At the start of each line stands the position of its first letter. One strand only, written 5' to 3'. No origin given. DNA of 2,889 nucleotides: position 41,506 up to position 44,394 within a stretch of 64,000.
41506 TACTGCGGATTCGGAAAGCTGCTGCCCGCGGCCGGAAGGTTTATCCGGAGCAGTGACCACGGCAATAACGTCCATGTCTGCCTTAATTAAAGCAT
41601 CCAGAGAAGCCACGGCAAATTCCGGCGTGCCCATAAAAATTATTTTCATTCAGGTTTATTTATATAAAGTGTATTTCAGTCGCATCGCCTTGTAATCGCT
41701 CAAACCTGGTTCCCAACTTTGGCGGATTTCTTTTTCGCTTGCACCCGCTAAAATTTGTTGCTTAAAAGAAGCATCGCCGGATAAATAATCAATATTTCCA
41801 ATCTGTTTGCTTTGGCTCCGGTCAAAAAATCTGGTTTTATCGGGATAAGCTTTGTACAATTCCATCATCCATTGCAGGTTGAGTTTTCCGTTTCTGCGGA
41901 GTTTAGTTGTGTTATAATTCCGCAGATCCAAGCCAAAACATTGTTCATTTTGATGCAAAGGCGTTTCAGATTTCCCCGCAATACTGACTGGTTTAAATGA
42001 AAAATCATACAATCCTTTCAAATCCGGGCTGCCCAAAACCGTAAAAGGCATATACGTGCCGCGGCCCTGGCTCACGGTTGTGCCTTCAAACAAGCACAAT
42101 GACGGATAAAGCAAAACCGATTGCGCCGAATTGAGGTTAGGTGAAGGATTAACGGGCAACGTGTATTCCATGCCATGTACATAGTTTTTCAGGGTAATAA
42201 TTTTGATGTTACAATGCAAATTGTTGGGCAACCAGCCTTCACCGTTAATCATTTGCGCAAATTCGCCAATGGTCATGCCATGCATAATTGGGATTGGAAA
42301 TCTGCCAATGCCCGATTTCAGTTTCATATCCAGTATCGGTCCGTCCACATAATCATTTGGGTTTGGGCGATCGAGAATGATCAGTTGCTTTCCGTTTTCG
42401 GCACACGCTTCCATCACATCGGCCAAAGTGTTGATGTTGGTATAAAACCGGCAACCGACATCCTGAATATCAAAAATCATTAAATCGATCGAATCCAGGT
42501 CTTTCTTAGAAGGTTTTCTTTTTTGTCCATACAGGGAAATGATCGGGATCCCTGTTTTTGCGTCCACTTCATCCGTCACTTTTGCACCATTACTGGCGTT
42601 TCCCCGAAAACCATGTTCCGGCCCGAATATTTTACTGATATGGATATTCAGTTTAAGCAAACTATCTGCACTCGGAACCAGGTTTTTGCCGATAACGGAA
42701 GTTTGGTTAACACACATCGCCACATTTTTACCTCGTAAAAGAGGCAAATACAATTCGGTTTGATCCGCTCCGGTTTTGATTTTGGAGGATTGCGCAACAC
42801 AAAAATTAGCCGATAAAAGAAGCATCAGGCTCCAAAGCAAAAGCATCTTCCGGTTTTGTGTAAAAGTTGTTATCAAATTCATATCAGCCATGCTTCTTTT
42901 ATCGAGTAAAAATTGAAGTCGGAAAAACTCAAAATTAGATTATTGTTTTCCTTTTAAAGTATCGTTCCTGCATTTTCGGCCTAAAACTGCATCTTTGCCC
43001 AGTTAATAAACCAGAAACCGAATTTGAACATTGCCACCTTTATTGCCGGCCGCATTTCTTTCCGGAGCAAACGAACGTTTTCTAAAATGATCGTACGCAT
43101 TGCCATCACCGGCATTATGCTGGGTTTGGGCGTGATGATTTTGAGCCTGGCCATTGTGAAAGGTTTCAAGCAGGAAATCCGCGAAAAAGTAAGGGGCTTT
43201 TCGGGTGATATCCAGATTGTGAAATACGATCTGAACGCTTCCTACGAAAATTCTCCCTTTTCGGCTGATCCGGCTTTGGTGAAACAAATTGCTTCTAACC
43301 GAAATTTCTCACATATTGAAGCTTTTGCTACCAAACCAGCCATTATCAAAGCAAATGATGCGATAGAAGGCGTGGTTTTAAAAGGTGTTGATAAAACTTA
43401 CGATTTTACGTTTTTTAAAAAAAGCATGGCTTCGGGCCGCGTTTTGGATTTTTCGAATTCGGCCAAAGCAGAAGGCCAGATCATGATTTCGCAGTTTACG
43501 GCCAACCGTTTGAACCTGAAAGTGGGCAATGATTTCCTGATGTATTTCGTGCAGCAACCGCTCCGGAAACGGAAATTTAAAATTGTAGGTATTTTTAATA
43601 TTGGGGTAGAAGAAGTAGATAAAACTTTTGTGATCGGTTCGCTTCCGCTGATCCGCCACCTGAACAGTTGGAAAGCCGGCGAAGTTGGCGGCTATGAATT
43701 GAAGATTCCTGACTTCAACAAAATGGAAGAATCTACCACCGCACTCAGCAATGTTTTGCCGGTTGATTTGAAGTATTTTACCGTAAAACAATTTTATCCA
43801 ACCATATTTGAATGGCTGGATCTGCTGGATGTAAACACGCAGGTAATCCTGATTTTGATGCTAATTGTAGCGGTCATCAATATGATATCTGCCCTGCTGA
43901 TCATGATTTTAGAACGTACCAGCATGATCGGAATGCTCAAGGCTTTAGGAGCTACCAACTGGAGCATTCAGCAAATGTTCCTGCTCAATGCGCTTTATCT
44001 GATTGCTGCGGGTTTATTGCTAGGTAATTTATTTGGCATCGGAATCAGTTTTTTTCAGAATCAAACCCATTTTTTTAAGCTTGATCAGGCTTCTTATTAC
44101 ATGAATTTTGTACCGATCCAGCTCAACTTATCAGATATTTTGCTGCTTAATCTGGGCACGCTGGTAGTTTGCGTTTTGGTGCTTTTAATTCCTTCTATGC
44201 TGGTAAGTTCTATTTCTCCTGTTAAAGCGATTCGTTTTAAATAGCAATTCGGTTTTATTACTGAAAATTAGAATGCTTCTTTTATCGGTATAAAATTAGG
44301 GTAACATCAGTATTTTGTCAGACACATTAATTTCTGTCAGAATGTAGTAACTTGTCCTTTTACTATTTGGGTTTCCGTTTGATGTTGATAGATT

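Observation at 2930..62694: Hyper-abundant dispersed 14-mer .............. with an A/T-tract extension: a USS/DUS-like genome signature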

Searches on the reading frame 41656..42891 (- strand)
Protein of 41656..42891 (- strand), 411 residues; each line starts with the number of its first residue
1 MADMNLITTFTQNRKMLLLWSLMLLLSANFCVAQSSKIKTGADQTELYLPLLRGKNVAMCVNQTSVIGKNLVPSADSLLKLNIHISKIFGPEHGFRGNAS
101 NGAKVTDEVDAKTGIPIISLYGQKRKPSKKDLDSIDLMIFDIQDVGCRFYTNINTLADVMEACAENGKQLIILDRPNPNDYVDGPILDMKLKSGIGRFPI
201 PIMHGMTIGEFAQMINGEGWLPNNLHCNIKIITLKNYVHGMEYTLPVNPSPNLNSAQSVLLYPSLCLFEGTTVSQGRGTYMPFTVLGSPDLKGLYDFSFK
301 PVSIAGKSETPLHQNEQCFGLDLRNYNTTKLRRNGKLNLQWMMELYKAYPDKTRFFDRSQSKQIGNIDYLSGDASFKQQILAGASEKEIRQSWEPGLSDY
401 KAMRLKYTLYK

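Call 12: search_protein_families(library=pfam, proteins=[window:41656-42891:-])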
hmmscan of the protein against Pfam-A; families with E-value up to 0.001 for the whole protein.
window:41656-42891:- (411 aa): 2 families
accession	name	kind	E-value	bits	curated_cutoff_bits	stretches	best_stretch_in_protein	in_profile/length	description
PF07075.17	NamZ_N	-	1.2e-75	253.8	26.9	1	57-256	1-202/203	Exo-beta-N-acetylmuramidase NamZ, N-terminal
PF20732.2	NamZ_C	-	1.1e-31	111.2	25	1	260-410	1-152/152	Exo-beta-N-acetylmuramidase NamZ, C-terminal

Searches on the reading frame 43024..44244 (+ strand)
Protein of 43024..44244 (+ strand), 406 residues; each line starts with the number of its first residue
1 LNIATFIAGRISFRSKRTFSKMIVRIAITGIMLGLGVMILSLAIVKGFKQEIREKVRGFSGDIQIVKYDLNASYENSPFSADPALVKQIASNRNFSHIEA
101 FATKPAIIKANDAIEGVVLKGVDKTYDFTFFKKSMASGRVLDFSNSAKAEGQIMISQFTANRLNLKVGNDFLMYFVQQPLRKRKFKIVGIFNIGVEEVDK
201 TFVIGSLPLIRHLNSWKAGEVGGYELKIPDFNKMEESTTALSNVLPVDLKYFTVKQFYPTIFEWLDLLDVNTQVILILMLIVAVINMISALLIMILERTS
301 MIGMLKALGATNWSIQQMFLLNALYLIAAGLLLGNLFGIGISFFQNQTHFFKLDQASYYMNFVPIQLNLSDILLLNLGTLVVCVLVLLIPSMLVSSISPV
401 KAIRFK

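Call 12: search_protein_families(library=pfam, proteins=[window:43024-44244:+])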
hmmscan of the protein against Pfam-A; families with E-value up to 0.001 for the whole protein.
window:43024-44244:+ (406 aa): 2 families
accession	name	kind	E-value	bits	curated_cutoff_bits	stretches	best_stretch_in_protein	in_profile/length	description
PF02687.27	FtsX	-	2.1e-18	67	25.5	1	274-399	2-120/120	FtsX-like permease C-terminal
PF12704.14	MacB_PCD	-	1.1e-11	45.8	27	1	26-193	3-157/207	MacB-like periplasmic core domain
